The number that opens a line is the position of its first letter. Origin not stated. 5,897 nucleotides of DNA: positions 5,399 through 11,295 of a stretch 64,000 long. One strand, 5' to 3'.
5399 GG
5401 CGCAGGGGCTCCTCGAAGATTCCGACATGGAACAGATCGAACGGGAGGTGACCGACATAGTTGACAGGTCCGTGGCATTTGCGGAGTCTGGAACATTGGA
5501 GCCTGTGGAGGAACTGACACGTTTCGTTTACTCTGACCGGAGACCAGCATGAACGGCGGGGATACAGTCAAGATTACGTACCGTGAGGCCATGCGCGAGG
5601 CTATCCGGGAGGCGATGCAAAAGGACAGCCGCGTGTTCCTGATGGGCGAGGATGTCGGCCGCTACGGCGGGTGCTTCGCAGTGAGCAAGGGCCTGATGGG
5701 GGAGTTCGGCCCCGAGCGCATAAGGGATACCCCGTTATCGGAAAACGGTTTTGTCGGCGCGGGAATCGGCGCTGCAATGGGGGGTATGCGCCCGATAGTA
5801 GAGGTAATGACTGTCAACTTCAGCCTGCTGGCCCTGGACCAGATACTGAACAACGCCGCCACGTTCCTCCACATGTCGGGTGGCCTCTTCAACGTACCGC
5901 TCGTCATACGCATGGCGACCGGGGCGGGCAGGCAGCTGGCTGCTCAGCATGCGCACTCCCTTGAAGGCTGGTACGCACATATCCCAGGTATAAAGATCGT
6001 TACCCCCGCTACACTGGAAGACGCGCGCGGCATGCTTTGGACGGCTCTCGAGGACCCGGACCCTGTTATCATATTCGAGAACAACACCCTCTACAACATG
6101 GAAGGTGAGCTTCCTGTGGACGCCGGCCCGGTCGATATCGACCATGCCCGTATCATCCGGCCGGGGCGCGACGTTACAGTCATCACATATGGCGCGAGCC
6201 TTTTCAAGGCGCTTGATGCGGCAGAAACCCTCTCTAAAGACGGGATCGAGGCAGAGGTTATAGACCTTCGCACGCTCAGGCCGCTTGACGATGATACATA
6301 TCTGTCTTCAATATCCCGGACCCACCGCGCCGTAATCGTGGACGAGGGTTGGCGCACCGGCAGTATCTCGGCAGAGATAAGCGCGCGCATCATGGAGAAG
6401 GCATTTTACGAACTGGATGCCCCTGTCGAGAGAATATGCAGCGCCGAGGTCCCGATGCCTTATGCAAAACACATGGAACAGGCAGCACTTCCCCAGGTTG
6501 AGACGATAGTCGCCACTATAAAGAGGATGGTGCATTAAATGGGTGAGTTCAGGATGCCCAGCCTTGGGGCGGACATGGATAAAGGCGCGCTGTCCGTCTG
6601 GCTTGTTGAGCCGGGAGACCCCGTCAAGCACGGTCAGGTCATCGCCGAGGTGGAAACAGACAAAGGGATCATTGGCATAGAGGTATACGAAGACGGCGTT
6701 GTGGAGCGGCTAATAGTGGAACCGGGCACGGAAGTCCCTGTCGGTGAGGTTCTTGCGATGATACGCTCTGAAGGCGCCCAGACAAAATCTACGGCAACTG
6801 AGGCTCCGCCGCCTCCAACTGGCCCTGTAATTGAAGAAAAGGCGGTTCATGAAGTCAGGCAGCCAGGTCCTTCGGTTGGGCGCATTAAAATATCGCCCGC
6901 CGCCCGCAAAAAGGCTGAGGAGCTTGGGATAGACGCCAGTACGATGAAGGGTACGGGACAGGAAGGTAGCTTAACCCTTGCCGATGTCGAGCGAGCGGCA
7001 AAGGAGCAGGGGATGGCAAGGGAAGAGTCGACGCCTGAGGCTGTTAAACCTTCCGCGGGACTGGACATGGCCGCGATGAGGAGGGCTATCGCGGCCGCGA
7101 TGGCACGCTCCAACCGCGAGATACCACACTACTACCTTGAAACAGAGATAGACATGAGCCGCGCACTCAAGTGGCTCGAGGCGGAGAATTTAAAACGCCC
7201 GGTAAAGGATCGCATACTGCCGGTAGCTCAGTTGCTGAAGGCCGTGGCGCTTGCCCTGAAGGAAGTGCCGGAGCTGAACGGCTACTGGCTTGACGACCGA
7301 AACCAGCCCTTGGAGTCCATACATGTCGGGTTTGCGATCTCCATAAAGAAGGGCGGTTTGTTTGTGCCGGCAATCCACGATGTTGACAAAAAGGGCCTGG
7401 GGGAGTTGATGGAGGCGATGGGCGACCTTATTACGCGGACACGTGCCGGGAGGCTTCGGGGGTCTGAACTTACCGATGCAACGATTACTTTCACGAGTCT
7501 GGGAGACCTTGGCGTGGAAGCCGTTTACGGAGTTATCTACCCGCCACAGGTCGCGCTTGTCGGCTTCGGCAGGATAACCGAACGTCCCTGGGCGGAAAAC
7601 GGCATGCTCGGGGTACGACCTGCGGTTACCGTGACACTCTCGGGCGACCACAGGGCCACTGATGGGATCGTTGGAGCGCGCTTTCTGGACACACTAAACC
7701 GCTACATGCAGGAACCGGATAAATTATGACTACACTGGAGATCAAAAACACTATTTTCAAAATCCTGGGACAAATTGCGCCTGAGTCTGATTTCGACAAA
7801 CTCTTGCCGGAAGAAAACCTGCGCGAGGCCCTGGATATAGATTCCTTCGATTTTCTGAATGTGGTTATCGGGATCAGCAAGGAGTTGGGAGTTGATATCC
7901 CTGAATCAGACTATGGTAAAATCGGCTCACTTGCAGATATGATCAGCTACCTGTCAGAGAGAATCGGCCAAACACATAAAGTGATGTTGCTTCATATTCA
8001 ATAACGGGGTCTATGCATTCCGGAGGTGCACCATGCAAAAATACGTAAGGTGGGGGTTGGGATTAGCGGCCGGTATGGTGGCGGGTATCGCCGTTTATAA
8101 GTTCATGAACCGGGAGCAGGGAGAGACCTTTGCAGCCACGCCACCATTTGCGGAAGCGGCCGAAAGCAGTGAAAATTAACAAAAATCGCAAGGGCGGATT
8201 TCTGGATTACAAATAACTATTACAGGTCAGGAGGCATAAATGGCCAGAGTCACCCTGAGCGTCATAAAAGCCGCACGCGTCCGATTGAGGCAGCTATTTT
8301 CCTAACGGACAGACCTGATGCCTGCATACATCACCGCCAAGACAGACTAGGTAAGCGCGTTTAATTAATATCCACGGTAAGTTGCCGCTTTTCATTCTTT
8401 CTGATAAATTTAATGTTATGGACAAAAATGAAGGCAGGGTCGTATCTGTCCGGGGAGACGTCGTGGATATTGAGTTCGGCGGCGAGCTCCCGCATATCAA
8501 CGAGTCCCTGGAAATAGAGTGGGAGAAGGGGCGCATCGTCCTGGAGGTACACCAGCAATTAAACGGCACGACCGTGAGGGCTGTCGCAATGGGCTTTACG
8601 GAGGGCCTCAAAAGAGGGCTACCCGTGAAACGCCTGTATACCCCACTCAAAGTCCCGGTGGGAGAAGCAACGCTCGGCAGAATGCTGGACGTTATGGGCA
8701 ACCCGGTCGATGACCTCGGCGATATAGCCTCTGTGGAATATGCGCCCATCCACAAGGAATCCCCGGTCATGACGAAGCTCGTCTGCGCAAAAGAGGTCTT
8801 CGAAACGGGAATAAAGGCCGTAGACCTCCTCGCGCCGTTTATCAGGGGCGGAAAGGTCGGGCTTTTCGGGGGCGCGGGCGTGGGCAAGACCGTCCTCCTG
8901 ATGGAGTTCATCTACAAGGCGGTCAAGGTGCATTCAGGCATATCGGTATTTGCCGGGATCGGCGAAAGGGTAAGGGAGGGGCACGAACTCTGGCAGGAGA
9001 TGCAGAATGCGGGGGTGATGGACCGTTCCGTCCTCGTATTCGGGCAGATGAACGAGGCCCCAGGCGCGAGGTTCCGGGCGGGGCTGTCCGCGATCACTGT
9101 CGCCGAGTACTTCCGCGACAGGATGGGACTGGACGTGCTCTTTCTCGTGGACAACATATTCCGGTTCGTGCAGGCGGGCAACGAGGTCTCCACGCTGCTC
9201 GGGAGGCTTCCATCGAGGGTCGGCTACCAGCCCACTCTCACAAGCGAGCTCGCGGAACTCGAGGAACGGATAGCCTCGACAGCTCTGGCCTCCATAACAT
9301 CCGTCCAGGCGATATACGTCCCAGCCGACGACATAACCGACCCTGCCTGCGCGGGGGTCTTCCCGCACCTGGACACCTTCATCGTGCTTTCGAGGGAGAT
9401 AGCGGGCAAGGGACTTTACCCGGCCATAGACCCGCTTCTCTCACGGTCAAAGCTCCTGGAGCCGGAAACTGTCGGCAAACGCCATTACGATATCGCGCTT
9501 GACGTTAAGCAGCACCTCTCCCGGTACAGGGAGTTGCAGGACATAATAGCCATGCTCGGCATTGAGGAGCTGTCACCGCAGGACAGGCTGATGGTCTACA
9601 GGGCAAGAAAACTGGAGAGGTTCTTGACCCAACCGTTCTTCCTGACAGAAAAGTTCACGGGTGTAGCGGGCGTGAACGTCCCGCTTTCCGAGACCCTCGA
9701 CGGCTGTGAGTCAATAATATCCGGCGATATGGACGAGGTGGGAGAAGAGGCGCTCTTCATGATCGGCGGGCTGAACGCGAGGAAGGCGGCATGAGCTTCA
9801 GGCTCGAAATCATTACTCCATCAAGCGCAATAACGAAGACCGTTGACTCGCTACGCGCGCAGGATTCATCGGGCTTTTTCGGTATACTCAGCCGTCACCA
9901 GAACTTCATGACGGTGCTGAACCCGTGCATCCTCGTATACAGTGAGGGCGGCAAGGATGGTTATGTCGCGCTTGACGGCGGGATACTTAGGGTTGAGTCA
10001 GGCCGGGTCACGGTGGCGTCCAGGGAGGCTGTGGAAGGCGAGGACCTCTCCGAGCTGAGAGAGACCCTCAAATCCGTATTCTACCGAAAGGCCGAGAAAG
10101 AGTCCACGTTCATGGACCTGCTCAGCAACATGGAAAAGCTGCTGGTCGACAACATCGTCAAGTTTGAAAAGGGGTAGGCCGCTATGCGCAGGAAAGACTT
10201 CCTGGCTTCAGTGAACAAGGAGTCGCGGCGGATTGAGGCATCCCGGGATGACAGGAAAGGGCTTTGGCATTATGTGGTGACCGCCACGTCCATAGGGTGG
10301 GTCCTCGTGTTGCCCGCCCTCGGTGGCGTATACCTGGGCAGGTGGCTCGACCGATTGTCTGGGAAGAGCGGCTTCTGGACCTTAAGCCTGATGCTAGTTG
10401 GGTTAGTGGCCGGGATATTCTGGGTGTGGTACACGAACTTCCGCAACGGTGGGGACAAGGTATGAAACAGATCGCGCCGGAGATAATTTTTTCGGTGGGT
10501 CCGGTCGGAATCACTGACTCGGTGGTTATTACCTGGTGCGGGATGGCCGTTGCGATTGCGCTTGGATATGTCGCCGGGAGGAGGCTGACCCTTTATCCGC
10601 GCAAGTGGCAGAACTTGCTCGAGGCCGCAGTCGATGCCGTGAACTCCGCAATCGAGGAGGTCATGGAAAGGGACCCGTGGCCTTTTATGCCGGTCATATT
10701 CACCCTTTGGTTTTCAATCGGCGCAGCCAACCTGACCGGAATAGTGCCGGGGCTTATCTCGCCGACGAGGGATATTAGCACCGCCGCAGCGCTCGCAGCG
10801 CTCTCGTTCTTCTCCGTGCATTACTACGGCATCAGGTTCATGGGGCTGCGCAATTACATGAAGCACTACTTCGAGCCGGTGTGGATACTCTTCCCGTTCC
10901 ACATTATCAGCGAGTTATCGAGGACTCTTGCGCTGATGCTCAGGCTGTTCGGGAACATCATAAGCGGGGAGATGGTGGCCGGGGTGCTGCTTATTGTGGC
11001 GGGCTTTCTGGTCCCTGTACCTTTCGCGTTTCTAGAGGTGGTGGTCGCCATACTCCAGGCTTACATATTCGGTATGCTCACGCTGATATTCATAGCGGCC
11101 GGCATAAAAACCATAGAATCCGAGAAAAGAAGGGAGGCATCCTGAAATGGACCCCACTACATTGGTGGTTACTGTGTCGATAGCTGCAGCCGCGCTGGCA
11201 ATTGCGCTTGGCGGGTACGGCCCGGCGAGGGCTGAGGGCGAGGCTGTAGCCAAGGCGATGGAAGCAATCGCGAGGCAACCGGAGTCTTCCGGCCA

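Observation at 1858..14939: Exact 23-nt tRNA-Gln 3'-end repeat 12.95 kb away delimits an integrase-less island carrying the ACP-linked dehydrogenase and N-ATPase operons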

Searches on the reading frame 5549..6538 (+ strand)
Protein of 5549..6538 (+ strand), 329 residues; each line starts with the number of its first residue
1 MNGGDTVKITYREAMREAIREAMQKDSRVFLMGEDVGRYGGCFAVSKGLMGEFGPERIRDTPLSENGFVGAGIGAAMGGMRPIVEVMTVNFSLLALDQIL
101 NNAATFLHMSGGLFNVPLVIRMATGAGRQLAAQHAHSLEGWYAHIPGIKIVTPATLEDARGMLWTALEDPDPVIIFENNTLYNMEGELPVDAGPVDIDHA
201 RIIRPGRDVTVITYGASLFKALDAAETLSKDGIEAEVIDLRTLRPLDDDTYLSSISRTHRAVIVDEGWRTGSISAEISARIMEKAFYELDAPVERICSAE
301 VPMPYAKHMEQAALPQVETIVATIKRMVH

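Call 6: search_protein_families(library=pfam, proteins=[window:5549-6538:+])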
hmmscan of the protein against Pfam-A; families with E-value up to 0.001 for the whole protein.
window:5549-6538:+ (329 aa): 2 families
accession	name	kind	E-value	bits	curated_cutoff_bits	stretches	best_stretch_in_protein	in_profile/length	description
PF02780.25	Transketolase_C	-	4.5e-41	140.1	25.9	1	199-320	2-124/124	Transketolase, C-terminal domain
PF02779.29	Transket_pyr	-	3.7e-38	131.3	27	1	8-183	2-173/174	Transketolase, pyrimidine binding domain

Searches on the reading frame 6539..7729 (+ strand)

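Call 6: search_protein_families(library=pfam, proteins=[window:6539-7729:+])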
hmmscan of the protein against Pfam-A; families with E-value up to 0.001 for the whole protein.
window:6539-7729:+ (396 aa): 3 families
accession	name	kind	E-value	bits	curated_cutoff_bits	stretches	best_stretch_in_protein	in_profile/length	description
PF00198.28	2-oxoacid_dh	-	2e-60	204.6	23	1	176-396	8-230/232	2-oxoacid dehydrogenases acyltransferase (catalytic domain)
PF00364.28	Biotin_lipoyl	-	1.5e-17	63.6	22.1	1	3-75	2-73/73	Biotin-requiring enzyme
PF02817.22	E3_binding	-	1e-10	42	23.7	1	116-151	1-36/36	e3 binding domain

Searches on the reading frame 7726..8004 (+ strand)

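Call 6: search_protein_families(library=pfam, proteins=[window:7726-8004:+])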
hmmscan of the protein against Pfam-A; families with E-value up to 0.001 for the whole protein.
window:7726-8004:+ (92 aa): 1 family
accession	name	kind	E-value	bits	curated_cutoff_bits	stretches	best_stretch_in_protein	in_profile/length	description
PF00550.31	PP-binding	-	1.2e-05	25.9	20.8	1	26-76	18-67/67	Phosphopantetheine attachment site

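Call 81: search_protein_families(library=ncbifam, proteins=[window:7726-8004:+], max_evalue=0.01)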
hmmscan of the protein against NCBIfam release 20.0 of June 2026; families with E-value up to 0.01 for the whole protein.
window:7726-8004:+ (92 aa): 14 families
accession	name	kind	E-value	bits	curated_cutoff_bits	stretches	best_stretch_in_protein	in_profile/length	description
NF002148.0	PRK00982.1-2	subfamily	3.4e-09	36.4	71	1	22-79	20-77/79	acyl carrier protein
NF009104.0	PRK12449.1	equivalog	1.1e-08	34.9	70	1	1-80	1-79/80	acyl carrier protein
NF002150.0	PRK00982.1-4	subfamily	1.9e-07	31.2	66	1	20-79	19-78/80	acyl carrier protein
TIGR00517.1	acyl_carrier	equivalog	5.4e-07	29.4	70.45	1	19-79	16-76/77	acyl carrier protein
NF002151.0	PRK00982.1-5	equivalog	1.2e-06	28.5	92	1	21-79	18-76/78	acyl carrier protein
NF002147.0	PRK00982.1-1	equivalog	1.6e-06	27.9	84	1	8-78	10-79/83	acyl carrier protein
NF005079.0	PRK06508.1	equivalog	3e-06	27.5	83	1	17-61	12-58/93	acyl carrier protein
NF006031.0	PRK08172.1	equivalog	3.3e-06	27.7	76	1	21-75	19-73/82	acyl carrier protein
NF003757.0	PRK05350.1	equivalog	4.9e-05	23.4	65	1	20-77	20-77/83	acyl carrier protein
NF040636.1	AcpM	exception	9.9e-05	22.3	146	1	25-77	24-76/93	meromycolate extension acyl carrier protein AcpM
NF058660.1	cispen_ACP_AmcB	equivalog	0.00017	21.7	80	1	5-64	1-61/80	cispentacin biosynthesis acyl carrier protein AmcB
NF002149.0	PRK00982.1-3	equivalog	0.00026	20.8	106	1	26-78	23-75/78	acyl carrier protein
NF003464.0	PRK05087.1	equivalog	0.0003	20.8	68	1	5-64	2-60/78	D-alanine--poly(phosphoribitol) ligase subunit DltC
NF005798.0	PRK07639.1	equivalog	0.00034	21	100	1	1-75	1-80/91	petrobactin biosynthesis protein AsbD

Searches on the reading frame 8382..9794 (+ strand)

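Call 6: search_protein_families(library=pfam, proteins=[window:8382-9794:+])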
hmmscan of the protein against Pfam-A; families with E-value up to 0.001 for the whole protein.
window:8382-9794:+ (470 aa): 4 families
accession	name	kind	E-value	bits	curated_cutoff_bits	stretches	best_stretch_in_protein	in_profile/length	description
PF00006.31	ATP-synt_ab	-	5.7e-71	239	29.5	1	143-356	1-213/213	ATP synthase alpha/beta family, nucleotide-binding domain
PF02874.29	ATP-synt_ab_N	-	9.9e-15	55.3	20.9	1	20-85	1-68/69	ATP synthase alpha/beta family, beta-barrel domain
PF22919.1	ATP-synt_VA_C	-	5.1e-12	46.2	24.7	1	362-441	6-87/101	C-terminal domain of V and A type ATP synthase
PF06745.19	ATPase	-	0.00089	19.1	26.6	0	141-210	2-70/231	KaiC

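Call 81: search_protein_families(library=ncbifam, proteins=[window:8382-9794:+], max_evalue=0.01)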
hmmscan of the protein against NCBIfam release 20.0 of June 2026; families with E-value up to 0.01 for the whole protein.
window:8382-9794:+ (470 aa): 33 families (the best 25 are shown)
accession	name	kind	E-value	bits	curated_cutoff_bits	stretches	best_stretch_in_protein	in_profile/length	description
TIGR03305.1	alt_F1F0_F1_bet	exception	1.1e-191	637.4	752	1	18-465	1-447/449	alternate F1F0 ATPase, F1 subunit beta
TIGR01039.1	atpD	equivalog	2e-191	636.8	462.85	1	17-465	2-453/462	F0F1 ATP synthase subunit beta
NF045858.1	glide_MMOB1670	exception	1.8e-149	499.6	850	1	17-465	229-684/705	MMOB1670 family gliding motility ATPase complex subunit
NF045934.1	MSC_0618_beta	exception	3.8e-123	411.7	570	1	18-462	1-445/451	MSC_0618 family F1-like ATPase beta subunit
TIGR03496.1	FliI_clade1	equivalog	2.1e-68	231.1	619.1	1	18-418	1-397/414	flagellar protein export ATPase FliI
TIGR01026.1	fliI_yscN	subfamily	9.2e-67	225.7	379.5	1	15-421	22-424/440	FliI/YscN family ATPase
TIGR02546.1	III_secr_ATP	equivalog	8.3e-66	222.4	604.75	1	17-417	6-403/423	type III secretion system ATPase SctN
TIGR03498.1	FliI_clade3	equivalog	6.5e-65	219.4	587.45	1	18-394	1-375/418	flagellar protein export ATPase FliI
TIGR03497.1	FliI_clade2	equivalog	6.3e-62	209.8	629.8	1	18-417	1-394/413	flagellar protein export ATPase FliI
NF006575.0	PRK09099.1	subfamily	1.3e-57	195.6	706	1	15-417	25-422/443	type III secretion system ATPase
NF006290.1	PRK08472.1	equivalog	3.9e-55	187.4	644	1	32-417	32-414/433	flagellar protein export ATPase FliI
NF005391.0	PRK06936.1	equivalog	1.2e-52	179.2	657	1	73-390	79-391/439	type III secretion system ATPase SctN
NF006012.0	PRK08149.1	equivalog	4.1e-52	177.6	594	1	62-423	57-417/431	type III secretion system ATPase SctN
NF005295.0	PRK06820.1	equivalog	7.9e-51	173.4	690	1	36-391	45-393/440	EscN/YscN/HrcN family type III secretion system ATPase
NF003235.0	PRK04196.1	subfamily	4.8e-48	164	349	1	19-417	8-416/462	V-type ATP synthase subunit B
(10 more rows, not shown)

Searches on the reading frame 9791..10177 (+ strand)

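Call 6: search_protein_families(library=pfam, proteins=[window:9791-10177:+])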
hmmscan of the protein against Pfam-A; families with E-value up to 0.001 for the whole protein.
window:9791-10177:+ (128 aa): 1 family
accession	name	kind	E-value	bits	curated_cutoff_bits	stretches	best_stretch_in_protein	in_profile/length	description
PF02823.21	ATP-synt_DE_N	-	7.7e-16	58.3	27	1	3-80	1-80/80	ATP synthase, Delta/Epsilon chain, beta-sandwich domain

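Call 81: search_protein_families(library=ncbifam, proteins=[window:9791-10177:+], max_evalue=0.01)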
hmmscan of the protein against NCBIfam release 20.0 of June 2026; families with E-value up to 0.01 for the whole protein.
window:9791-10177:+ (128 aa): 16 families
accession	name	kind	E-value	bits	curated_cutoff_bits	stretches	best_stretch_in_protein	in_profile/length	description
NF009981.0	PRK13447.1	equivalog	2.6e-26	92.1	160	1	2-105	4-111/151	F0F1 ATP synthase subunit epsilon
TIGR03166.1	alt_F1F0_F1_eps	hypoth_equivalog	3.5e-23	81.8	100.1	1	4-115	1-115/122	alternate F1F0 ATPase, F1 subunit epsilon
NF004871.0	PRK06228.1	equivalog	1.6e-19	70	135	1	3-127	5-132/133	F0F1 ATP synthase subunit epsilon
NF009980.0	PRK13446.1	equivalog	2.6e-15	56.5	129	1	2-85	4-88/136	F0F1 ATP synthase subunit epsilon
TIGR01216.1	ATP_synt_epsi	equivalog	4.3e-13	49.4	67.25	1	3-93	2-96/130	ATP synthase F1 subunit epsilon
NF011322.0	PRK14735.1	equivalog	6.7e-10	39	202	1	1-93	1-94/139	F0F1 ATP synthase subunit epsilon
NF001847.0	PRK00571.1-4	equivalog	7.8e-10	38.6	135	1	5-90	6-93/139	F0F1 ATP synthase subunit epsilon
NF009979.0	PRK13444.1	equivalog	1e-08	35.6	163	1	4-89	7-93/127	F0F1 ATP synthase subunit epsilon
NF001846.0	PRK00571.1-3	equivalog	1e-08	35.4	132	1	3-86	4-89/137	F0F1 ATP synthase subunit epsilon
NF009984.0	PRK13450.1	equivalog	5.1e-07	29.7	164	1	3-89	5-93/133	F0F1 ATP synthase subunit epsilon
NF009982.0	PRK13448.1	equivalog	1.2e-06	28.7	146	1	2-109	3-113/135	F0F1 ATP synthase subunit epsilon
NF009977.0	PRK13442.1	equivalog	3.4e-06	27.2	80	1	23-85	27-90/102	F0F1 ATP synthase subunit epsilon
NF001851.0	PRK00571.2-4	equivalog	8.8e-06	25.8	131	1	2-88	4-92/135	F0F1 ATP synthase subunit epsilon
NF009983.0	PRK13449.1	equivalog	3.1e-05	24.3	106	1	3-82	4-86/88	ATP synthase F1 subunit epsilon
NF011323.0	PRK14736.1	subfamily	0.0023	17.9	145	1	3-88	4-91/133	F0F1 ATP synthase subunit epsilon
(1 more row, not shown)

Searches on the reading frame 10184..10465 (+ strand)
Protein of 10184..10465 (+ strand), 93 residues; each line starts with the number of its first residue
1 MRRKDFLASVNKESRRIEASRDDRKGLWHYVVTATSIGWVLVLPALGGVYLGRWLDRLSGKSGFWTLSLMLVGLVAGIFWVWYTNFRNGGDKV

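Call 6: search_protein_families(library=pfam, proteins=[window:10184-10465:+])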
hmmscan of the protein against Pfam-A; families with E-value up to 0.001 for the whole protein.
window:10184-10465:+ (93 aa): 1 family
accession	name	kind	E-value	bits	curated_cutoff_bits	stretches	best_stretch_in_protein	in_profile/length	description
PF09527.15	ATPase_gene1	-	4.3e-12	46.3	26.6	1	33-83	3-53/54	Putative F0F1-ATPase subunit Ca2+/Mg2+ transporter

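Call 81: search_protein_families(library=ncbifam, proteins=[window:10184-10465:+], max_evalue=0.01)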
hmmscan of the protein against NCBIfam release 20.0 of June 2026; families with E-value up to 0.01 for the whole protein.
window:10184-10465:+ (93 aa): 1 family
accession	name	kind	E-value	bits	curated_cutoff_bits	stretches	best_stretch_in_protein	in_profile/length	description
TIGR02230.1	ATPase_gene1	hypoth_equivalog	3.9e-13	49.5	46.7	1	11-83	22-94/100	putative F0F1-ATPase subunit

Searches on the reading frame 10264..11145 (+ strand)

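Call 7: search_protein_families(library=pfam, proteins=[window:10264-11145:+])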
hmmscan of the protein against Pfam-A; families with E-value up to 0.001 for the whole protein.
window:10264-11145:+ (293 aa): 1 family
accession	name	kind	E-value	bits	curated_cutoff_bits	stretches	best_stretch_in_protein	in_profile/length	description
PF00119.25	ATP-synt_A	-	1.2e-44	153.2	33.9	1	88-277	2-216/217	ATP synthase A chain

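Call 81: search_protein_families(library=ncbifam, proteins=[window:10264-11145:+], max_evalue=0.01)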
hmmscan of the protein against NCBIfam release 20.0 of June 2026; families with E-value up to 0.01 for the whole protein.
window:10264-11145:+ (293 aa): 14 families
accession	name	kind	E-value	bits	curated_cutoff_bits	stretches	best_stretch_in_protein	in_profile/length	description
NF009954.0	PRK13420.1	equivalog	1.7e-80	270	272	1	69-291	5-227/229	F0F1 ATP synthase subunit A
NF009955.0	PRK13421.1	equivalog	9.3e-64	215.1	302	1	72-291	8-227/231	F0F1 ATP synthase subunit A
NF004481.0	PRK05815.2-3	equivalog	8.4e-61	205.5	227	1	73-286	8-223/225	F0F1 ATP synthase subunit A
TIGR03306.1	altF1_A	exception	2.4e-53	180.9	302.1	1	74-280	7-215/217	alternate F1F0 ATPase, F0 subunit A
NF004486.0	PRK05815.3-4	equivalog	1.9e-39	135.7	272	1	68-279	7-221/224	F0F1 ATP synthase subunit A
NF004484.0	PRK05815.3-2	equivalog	1.8e-35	122.8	234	1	80-279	16-222/226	F0F1 ATP synthase subunit A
TIGR01131.1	ATP_synt_6_or_A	equivalog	9.2e-32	110.8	102.6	1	88-278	18-224/227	F0F1 ATP synthase subunit A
NF004479.0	PRK05815.1-4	equivalog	4.4e-31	108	268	1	87-282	20-235/238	F0F1 ATP synthase subunit A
NF004482.0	PRK05815.2-4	equivalog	3.6e-26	92.4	225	1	81-281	27-248/252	F0F1 ATP synthase subunit A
NF009953.0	PRK13419.1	equivalog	9.2e-23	81.1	460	1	73-284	99-333/346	F0F1 ATP synthase subunit A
NF004477.0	PRK05815.1-1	equivalog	1.3e-17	64.1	280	1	85-279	42-263/268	F0F1 ATP synthase subunit A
NF004485.0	PRK05815.3-3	equivalog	1.5e-17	63.9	249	2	118-242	61-191/281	F0F1 ATP synthase subunit A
NF004487.0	PRK05815.3-5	equivalog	9.1e-12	44.9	224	1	118-291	63-247/269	F0F1 ATP synthase subunit A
NF009952.0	PRK13417.1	equivalog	1.3e-09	37.9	531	1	165-279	216-347/352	F0F1 ATP synthase subunit A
